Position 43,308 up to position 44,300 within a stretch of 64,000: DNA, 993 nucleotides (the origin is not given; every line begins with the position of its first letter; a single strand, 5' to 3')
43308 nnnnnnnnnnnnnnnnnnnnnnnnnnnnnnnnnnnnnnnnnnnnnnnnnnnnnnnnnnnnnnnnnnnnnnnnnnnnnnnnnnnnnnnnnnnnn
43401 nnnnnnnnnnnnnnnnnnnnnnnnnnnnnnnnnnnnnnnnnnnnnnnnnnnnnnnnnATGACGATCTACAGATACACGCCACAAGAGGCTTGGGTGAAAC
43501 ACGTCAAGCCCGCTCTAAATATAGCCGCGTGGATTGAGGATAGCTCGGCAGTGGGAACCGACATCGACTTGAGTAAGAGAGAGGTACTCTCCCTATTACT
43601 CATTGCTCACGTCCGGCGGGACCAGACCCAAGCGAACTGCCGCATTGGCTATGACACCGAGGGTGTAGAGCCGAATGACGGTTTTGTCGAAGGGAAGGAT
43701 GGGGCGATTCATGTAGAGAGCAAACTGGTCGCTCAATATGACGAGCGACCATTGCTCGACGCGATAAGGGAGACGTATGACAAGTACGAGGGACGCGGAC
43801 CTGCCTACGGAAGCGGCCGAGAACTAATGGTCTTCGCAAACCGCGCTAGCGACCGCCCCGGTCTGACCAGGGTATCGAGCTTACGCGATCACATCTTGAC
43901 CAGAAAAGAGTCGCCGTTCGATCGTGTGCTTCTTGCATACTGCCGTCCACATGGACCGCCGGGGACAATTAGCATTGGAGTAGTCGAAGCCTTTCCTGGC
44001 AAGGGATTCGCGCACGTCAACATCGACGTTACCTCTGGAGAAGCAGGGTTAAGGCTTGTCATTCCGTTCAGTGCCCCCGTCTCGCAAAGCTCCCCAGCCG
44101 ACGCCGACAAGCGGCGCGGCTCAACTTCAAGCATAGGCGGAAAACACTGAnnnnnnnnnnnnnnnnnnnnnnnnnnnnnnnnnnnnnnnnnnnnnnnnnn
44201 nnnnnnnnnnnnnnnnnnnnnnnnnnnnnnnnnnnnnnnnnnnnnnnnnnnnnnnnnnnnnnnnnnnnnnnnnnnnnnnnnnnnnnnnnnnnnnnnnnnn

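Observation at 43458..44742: Two-gene integron cassette of unknown function: possible nuclease-like protein plus a two-TM protein (candidate novel defence or abortive-infection pair)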

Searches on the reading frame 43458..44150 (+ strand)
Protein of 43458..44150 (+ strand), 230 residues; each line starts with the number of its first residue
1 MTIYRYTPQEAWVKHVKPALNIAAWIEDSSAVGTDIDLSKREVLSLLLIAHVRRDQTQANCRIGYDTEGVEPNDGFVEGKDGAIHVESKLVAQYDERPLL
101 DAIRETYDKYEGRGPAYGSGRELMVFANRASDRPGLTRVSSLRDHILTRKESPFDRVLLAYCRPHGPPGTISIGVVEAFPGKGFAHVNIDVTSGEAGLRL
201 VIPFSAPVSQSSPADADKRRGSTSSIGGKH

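Call 3: search_protein_families(library=pfam, proteins=[window:43458-44150:+], max_evalue=1)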
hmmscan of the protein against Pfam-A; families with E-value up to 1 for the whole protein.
window:43458-44150:+ (230 aa): 0 families

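Call 4: search_protein_families(library=padloc, proteins=[window:43458-44150:+], max_evalue=1)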
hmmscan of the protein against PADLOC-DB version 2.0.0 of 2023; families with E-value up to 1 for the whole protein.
window:43458-44150:+ (230 aa): 0 families

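Call 6: find_homologous_proteins(query=window:43458-44147:+, max_evalue=0.01)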
Query window:43458-44147:+ (230 aa): 12 proteins with E <= 0.01 among 825 candidates.
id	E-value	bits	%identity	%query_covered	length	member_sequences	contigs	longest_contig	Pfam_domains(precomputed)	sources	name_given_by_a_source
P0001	3.7e-150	516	100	100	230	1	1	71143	-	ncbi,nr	ncbi:MAG TPA: hypothetical protein VMN81_05375 [Vicinamibacterales bacterium]|nr:hypothetical protei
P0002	1.4e-77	279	60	92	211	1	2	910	-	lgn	-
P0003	1.3e-35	141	43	79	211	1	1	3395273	-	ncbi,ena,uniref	ncbi:hypothetical protein [Neptuniibacter sp.]|uniref:hypothetical protein n=1 Tax=Neptuniibacter sp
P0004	3.5e-35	140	40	84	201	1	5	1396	-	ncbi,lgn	-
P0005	1.8e-34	137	39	84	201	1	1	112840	-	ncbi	-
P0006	5.2e-34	136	39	85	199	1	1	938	-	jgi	jgi:hypothetical protein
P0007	4.7e-31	126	35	83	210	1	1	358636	-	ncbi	-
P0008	5.5e-29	120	38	83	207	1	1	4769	-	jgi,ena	-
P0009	1.3e-27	115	37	82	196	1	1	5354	-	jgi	jgi:hypothetical protein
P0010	3.3e-26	110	36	82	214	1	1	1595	-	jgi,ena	-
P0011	5.5e-25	106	36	82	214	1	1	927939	-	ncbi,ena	-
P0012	3.8e-24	104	38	83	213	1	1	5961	-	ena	-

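Call 8: find_encoding_contigs(protein=P0003, flank=6000, max_places=3)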
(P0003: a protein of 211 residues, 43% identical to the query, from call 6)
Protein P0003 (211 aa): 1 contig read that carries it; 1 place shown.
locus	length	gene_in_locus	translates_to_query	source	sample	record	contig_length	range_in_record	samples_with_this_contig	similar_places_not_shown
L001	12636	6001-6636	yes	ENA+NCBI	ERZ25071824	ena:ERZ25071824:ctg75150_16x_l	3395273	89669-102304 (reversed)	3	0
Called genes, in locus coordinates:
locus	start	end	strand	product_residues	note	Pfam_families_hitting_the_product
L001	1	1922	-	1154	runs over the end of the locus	PF00353:HemolysinCabind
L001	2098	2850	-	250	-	PF01557:FAA_hydrolase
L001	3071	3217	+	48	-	-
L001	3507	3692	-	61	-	-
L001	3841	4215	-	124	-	PF01903:CbiX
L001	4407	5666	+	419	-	PF00270:DEAD, PF04851:ResIII (weak), PF00271:Helicase_C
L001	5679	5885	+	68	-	PF12088:DUF3565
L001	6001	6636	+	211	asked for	-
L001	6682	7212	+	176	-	PF00583:Acetyltransf_1, PF13673:Acetyltransf_10, PF13508:Acetyltransf_7, PF08445:FR47 (weak)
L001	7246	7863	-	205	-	PF00702:Hydrolase, PF12710:HAD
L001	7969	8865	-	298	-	PF00126:HTH_1, PF03466:LysR_substrate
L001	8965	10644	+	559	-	PF06505:XylR_N, PF02830:V4R, PF00158:Sigma54_activat, PF14532:Sigma54_activ_2, PF00004:AAA (weak), PF07724:AAA_2 (weak), PF25601:AAA_lid_14, PF02954:HTH_8, +3 more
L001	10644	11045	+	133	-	PF03928:HbpS-like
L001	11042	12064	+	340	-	PF00296:Bac_luciferase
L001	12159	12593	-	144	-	PF02261:Asp_decarbox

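Call 21: find_related_loci(query=A1, collection=genome_contigs, flank=5000)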
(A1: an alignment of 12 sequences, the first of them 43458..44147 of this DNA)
Query A1 (230 aa) in genome_contigs; peptide patterns used: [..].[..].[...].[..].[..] (x = any residue, [..] = any of these).
30 stretches matched a pattern; 3 encode a relative of the query (tblastn E <= 1e-3); 3 distinct loci.
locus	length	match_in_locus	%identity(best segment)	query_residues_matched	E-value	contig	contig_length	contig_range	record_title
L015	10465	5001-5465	41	3-158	4e-37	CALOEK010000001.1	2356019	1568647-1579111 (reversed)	MAG: uncultured Gammaproteobacteria bacterium isolate LOGT_bin.0192 genome assembly, contig: contig_14171, whole genome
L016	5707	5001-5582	37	6-200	2e-36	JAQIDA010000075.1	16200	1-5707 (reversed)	MAG: Candidatus Kapaibacterium sp. isolate GH34 k119_516527, whole genome shotgun sequence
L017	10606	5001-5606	36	8-195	1e-34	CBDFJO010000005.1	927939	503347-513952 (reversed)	MAG: Urechidicola sp. isolate 610d9a87-7a4d-4513-85e9-6b9cffa8d99e genome assembly, contig: contig_5, whole genome shotg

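Call 24: predict_structure(alignment_id=A1)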
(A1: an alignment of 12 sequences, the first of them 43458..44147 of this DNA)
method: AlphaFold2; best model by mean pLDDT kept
length: 230 residues; sequences in the alignment: 12
mean_pLDDT: 79.8   pTM: 0.79
mean pLDDT of the five models: 79.8, 79.0, 77.1, 76.7, 76.3
residues with pLDDT >= 90: 80; 70-90: 94; 50-70: 40; < 50: 16
segments of 3 or more residues with pLDDT < 50: 211-219, 226-229
pLDDT, mean of each block of 10 residues (from residue 1): 88 94 87 90 95 85 88 86 90 77 81 69 82 53 65 82 83 89 90 92 74 47 49
secondary structure, 60 per line:
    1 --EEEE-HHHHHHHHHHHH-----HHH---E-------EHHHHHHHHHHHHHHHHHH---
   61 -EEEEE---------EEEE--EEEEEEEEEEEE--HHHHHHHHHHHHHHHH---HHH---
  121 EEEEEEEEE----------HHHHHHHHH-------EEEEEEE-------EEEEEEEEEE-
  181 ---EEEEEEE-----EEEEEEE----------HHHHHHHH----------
elements in order: E3-6 H8-19 H40-57 E62-66 E76-79 E82-93 H96-111 E121-129 H140-148 E156-162 E170-179 E184-190 E196-202 H213-220

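Call 28: fold_search(model_id=the predicted structure, library=pdb)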
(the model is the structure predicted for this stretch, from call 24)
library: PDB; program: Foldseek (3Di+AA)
matches with E <= 10: 662; with E <= 0.001: 0
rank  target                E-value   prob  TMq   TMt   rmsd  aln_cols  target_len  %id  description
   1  4hrv_A                5.2e-03  0.28  0.15  0.21  18.6       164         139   13  Crystal Structure of Lipoprotein GNA1162 from Neisseria meningitidis (released 2013-04-24)
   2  5csl_B                1.0e-02  0.54  0.31  0.06  17.1       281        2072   12  Crystal structure of the 500 kD yeast acetyl-CoA carboxylase holoenzyme dimer (released 2015-10-28)
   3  5trc_A                2.5e-02  0.77  0.34  0.22   7.4       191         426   10  Crystal structure of phosphorylated AC3-AC5 domains of yeast acetyl-CoA carboxylase (released 2016-12-07)
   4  5csl_A                2.9e-02  0.63  0.33  0.06   7.5       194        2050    8  Crystal structure of the 500 kD yeast acetyl-CoA carboxylase holoenzyme dimer (released 2015-10-28)
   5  6g2h_C                2.9e-02  0.25  0.21  0.07  12.9       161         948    8  Filament of acetyl-CoA carboxylase and BRCT domains of BRCA1 (ACC-BRCT) core at 4.6 A resolution (released 2018-06-13)
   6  5i6f_A                4.4e-02  0.41  0.24  0.07  18.1       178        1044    8  Crystal structure of C-terminal variant 1 of Chaetomium thermophilum acetyl-CoA carboxylase (released 2016-04-20)
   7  5i6g_B                4.4e-02  0.25  0.29  0.09  15.1       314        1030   10  Crystal structure of C-terminal variant 2 of Chaetomium thermophilum acetyl-CoA carboxylase (released 2016-04-20)
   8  5cs4_A                5.0e-02  0.63  0.32  0.21   8.8       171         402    9  Crystal structure of domains AC3-AC5 of yeast acetyl-CoA carboxylase (released 2015-10-28)
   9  3dh9_A                6.0e-02  0.06  0.14  0.08  24.0       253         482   12  Crystal Structure of Drosophila Thioredoxin Reductase, wild-type (released 2009-06-16)
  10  3dgh_A                7.6e-02  0.03  0.11  0.07  23.9       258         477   12  Crystal Structure of Drosophila Thioredoxin Reductase, C-terminal 8-residue truncation (released 2009-06-16)
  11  2nvk                  8.1e-02  0.03  0.11  0.07  22.7       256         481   12  Crystal Structure of Thioredoxin Reductase from Drosophila melanogaster (released 2007-04-24)
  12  8zn5_C                9.2e-02  0.16  0.18  0.11   8.6       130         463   12  Crystal Structure of Designed Clock Protein KaiC (released 2025-04-16)
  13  3mbh_B                9.8e-02  0.28  0.19  0.16   7.0       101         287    9  Crystal structure of a putative phosphomethylpyrimidine kinase (BT_4458) from BACTEROIDES THETAIOTAOMICRON VPI-5482 at (released 2010-06-02)
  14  9u49_A                1.2e-01  0.47  0.28  0.18   6.1       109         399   15  crystal structure of Cdn1 in complex with cA4 (released 2026-02-04)
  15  3bs4_A                1.2e-01  0.15  0.18  0.17  10.0       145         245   12  Crystal structure of uncharacterized protein PH0321 from Pyrococcus horikoshii in complex with an unknown peptide (released 2008-01-15)
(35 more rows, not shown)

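Call 30: search_protein_representatives(alignment_id=A1)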
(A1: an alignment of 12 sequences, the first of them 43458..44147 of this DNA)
Query: 12 sequences, 201 profile positions. Proteins with E-value up to 0.001 (for the whole library): 80; up to 1e-10: 54; up to 1e-30: 35. The best 80 are listed.
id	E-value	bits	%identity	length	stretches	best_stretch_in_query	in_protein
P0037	3.6e-84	297.7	-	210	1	2-201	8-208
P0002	1.5e-74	266.4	-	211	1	2-195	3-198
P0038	3.8e-72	258.5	-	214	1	3-199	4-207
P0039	2.2e-70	252.7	-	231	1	2-196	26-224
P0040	4.2e-64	232.2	-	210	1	2-201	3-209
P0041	1.6e-63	230.4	-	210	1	3-198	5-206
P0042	3.4e-63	229.3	-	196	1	3-194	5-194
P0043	4.2e-62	225.7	-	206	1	3-199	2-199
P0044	1.2e-59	217.7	-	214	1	2-199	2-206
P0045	2.5e-58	213.4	-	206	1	3-200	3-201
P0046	1.9e-56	207.2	-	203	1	1-196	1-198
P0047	2.6e-55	203.5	-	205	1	3-198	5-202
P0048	1.9e-54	200.7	-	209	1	2-185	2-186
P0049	2.2e-53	197.3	-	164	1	37-199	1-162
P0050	2.2e-53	197.2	-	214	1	3-193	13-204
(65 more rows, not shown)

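Call 31: find_encoding_contigs(protein=P0002, flank=3000, max_places=4)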
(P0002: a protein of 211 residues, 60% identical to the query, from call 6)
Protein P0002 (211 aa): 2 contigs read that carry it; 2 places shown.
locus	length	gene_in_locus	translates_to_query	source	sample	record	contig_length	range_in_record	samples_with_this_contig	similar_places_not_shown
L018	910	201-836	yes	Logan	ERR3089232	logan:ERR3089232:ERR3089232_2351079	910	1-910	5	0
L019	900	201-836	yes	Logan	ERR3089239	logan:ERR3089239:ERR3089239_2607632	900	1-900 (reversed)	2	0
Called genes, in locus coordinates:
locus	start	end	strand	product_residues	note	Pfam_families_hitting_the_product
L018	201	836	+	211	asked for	-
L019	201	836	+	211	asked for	-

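Call 38: search_protein_families(library=pfam, proteins=[L015:4000-4734:+, L016:2765-4852:+], max_evalue=0.1)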
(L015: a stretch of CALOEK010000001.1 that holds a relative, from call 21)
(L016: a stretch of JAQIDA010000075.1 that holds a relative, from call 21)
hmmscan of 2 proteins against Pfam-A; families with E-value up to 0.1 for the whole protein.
L015:4000-4734:+ (244 aa): 4 families
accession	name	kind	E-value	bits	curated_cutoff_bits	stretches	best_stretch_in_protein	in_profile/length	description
PF14337.13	Abi_alpha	-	1.4e-11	45.2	29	1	95-166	20-94/196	Abortive infection alpha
PF10455.14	BAR_2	-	0.0076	16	25.4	1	53-156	67-160/286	Bin/amphiphysin/Rvs domain for vesicular trafficking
PF08369.16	PCP_red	-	0.043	14.3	32.5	1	82-102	18-38/45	Proto-chlorophyllide reductase 57 kD subunit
PF04402.19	SIMPL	-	0.044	14.5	25.2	1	70-102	127-155/205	Protein of unknown function (DUF541)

L016:2765-4852:+ (695 aa): 23 families
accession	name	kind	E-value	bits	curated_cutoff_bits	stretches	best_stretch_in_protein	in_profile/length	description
PF13191.12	AAA_16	-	3.1e-20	73.8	32.6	1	8-199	3-166/167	AAA ATPase domain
PF13401.12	AAA_22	-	1.4e-08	35.6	27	1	29-67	4-44/130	AAA domain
PF07693.20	KAP_NTPase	-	3.2e-05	23.8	20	1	27-182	15-169/293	KAP family P-loop domain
PF25199.1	nSTAND_NTPase5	-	5.9e-05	23.4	34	1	13-70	24-82/145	Novel STAND NTPase 5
PF24883.2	NPHP3_N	-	0.00023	21.8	24.8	1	20-64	11-56/164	Nephrocystin 3, N-terminal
PF14516.12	AAA_35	-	0.0016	17.8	27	1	27-67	28-68/331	AAA-like domain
PF05729.18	NACHT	-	0.0018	18.6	26.7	1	32-60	2-30/167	NACHT domain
PF03193.22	RsgA_GTPase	-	0.0019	18.5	30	1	18-56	94-132/174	RsgA GTPase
PF22703.2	Cdc6_lid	-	0.0027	18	27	1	412-468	3-61/68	Cdc6 AAA+ ATPase-type lid domain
PF20720.3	nSTAND3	-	0.0028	17.8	27.2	1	16-67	6-54/155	Novel STAND NTPase 3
PF01637.24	ATPase_2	-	0.0042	17.4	33.2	1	28-195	18-142/225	ATPase domain predominantly from Archaea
PF04851.21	ResIII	-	0.0047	17.3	22.5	1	10-85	8-80/164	Type III restriction enzyme, res subunit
PF02367.23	TsaE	-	0.0058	17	26.6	1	13-57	6-48/128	Threonylcarbamoyl adenosine biosynthesis protein TsaE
PF07728.20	AAA_5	-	0.0069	16.8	22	1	33-67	2-36/139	AAA domain (dynein-related subfamily)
PF05673.19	DUF815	-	0.0075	15.9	23.8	1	5-66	28-89/249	Protein of unknown function (DUF815)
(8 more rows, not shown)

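Call 39: search_protein_families(library=padloc, proteins=[L015:4000-4734:+, L016:2765-4852:+, L001:6682-7212:+], max_evalue=0.1)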
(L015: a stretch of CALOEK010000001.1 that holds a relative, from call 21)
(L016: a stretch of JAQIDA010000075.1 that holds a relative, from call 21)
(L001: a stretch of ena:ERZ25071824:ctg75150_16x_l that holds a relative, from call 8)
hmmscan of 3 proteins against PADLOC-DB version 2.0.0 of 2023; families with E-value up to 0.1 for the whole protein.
L015:4000-4734:+ (244 aa): 4 families
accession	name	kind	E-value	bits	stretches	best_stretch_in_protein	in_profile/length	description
PDLC05024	PDC-S47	-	9.9e-08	29.8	1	52-168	35-150/265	-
PDLC05026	PDC-S47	-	8e-07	26.9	1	86-176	59-152/257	-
PDLC05025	PDC-S47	-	1.2e-05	23.3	1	104-217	86-203/263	-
PDLC00656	ZorG3|ZorG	-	0.026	12.4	1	58-95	179-216/284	DUF3348 domain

L016:2765-4852:+ (695 aa): 4 families
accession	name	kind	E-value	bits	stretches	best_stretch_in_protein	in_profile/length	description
PDLC04957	PDC-S20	-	4.1e-05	21.3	1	3-59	3-59/446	-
PDLC04140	mad8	-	0.00011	19.9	1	25-71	22-68/314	mads_8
PDLC04959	PDC-S20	-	0.00024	18.8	1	24-66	34-76/464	-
PDLC01515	Csx3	-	0.0016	16.1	1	28-72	4-47/183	"CAS-I,CAS-III; associated"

L001:6682-7212:+ (176 aa): 0 families

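Call 41: find_related_loci(query=A1, collection=viral_contigs, flank=5000)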
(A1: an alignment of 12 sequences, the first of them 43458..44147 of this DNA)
Query A1 (230 aa) in viral_contigs; peptide patterns used: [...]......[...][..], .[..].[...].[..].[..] (x = any residue, [..] = any of these).
25 stretches matched a pattern, but none encodes a relative of the query by tblastn (E <= 1e-3).

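Call 43: search_dna_similar(query=window:43458-44147:+, collection=plasmids, mode=protein, max_evalue=0.001)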
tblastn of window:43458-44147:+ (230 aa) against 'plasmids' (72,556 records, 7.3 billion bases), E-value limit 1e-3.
No match.

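Call 45: find_encoding_contigs(protein=P0005, flank=7000, max_places=2)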
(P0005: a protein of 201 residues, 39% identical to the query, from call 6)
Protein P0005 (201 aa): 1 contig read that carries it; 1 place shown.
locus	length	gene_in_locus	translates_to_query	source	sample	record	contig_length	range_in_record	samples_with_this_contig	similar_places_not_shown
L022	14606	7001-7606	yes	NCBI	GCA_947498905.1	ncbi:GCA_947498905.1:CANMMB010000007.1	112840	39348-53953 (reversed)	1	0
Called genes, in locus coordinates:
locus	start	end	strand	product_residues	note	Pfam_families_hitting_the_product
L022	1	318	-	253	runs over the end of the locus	PF10411:DsbC_N, PF13098:Thioredoxin_2, PF13462:Thioredoxin_4 (faint)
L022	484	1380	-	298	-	PF02899:Phage_int_SAM_1, PF00589:Phage_integrase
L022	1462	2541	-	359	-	PF10604:Polyketide_cyc2, PF06445:GyrI-like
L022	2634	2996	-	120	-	PF01245:Ribosomal_L19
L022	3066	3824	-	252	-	PF01746:tRNA_m1G_MT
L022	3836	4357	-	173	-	PF01782:RimM, PF05239:PRC, PF24986:PRC_RimM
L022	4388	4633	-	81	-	PF00886:Ribosomal_S16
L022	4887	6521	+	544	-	-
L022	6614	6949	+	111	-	PF13360:PQQ_2, PF13570:Beta-prop_ACSF4 (weak)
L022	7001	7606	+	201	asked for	-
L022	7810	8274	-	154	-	-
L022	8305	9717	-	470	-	PF02881:SRP54_N, PF06414:Zeta_toxin (faint), PF00448:SRP54, PF02978:SRP_SPB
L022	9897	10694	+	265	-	PF01578:Cytochrom_C_asm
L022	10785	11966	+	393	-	PF01595:CNNM, PF00571:CBS (weak), PF03471:CorC_HlyC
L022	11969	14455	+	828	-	PF03176:MMPL, PF12349:Sterol-sensing (faint), PF03176:MMPL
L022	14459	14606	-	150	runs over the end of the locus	PF00582:Usp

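Call 46: find_encoding_contigs(protein=P0007, flank=7000, max_places=2)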
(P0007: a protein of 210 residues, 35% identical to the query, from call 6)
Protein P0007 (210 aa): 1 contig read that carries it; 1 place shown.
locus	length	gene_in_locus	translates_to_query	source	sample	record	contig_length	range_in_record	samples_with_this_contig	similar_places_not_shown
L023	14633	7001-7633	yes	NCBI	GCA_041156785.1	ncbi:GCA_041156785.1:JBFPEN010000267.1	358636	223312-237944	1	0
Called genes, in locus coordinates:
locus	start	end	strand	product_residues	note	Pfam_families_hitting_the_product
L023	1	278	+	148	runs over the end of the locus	-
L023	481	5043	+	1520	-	PF01039:Carboxyl_trans, PF03255:ACCA, PF00289:Biotin_carb_N, PF02222:ATP-grasp, PF02786:CPSase_L_D2, PF07478:Dala_Dala_lig_C, PF02785:Biotin_carb_C, PF00364:Biotin_lipoyl (weak), +1 more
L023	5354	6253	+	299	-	-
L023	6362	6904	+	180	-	-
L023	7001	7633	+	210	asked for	-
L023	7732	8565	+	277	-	PF13365:Trypsin_2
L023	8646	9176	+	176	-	-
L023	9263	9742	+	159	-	-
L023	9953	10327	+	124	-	PF23296:DUF7079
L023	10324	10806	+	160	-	PF08906:T6SS_Tdi1_C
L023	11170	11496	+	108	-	-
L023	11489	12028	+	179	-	-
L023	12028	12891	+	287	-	PF04542:Sigma70_r2, PF08281:Sigma70_r4_2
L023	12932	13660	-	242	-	PF03352:Adenine_glyco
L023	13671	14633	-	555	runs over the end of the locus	PF00501:AMP-binding, PF13193:AMP-binding_C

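Call 47: find_encoding_contigs(protein=P0012, flank=6000, max_places=2)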
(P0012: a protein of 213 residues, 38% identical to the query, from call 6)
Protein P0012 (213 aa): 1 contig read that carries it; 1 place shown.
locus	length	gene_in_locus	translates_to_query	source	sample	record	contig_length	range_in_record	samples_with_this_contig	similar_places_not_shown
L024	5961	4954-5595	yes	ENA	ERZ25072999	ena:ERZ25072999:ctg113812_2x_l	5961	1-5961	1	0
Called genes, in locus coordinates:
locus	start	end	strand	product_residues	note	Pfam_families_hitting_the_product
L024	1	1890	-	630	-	?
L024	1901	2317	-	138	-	PF10604:Polyketide_cyc2, PF03364:Polyketide_cyc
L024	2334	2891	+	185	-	PF00440:TetR_N (weak)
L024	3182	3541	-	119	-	PF01638:HxlR, PF01047:MarR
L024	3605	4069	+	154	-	PF17648:Luciferase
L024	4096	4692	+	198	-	PF13561:adh_short_C2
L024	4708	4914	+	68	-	-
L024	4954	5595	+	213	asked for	-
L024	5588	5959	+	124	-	?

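Call 55: search_solved_structures(query=A3, max_evalue=10, show_alignments=3)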
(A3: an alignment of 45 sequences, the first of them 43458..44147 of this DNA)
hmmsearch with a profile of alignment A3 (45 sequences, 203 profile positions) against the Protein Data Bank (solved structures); distinct sequences matched with E-value up to 10: 2.
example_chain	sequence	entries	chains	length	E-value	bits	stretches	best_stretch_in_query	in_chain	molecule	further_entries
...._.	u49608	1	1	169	0.51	13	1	103-137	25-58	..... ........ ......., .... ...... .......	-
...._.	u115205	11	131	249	1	12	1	103-136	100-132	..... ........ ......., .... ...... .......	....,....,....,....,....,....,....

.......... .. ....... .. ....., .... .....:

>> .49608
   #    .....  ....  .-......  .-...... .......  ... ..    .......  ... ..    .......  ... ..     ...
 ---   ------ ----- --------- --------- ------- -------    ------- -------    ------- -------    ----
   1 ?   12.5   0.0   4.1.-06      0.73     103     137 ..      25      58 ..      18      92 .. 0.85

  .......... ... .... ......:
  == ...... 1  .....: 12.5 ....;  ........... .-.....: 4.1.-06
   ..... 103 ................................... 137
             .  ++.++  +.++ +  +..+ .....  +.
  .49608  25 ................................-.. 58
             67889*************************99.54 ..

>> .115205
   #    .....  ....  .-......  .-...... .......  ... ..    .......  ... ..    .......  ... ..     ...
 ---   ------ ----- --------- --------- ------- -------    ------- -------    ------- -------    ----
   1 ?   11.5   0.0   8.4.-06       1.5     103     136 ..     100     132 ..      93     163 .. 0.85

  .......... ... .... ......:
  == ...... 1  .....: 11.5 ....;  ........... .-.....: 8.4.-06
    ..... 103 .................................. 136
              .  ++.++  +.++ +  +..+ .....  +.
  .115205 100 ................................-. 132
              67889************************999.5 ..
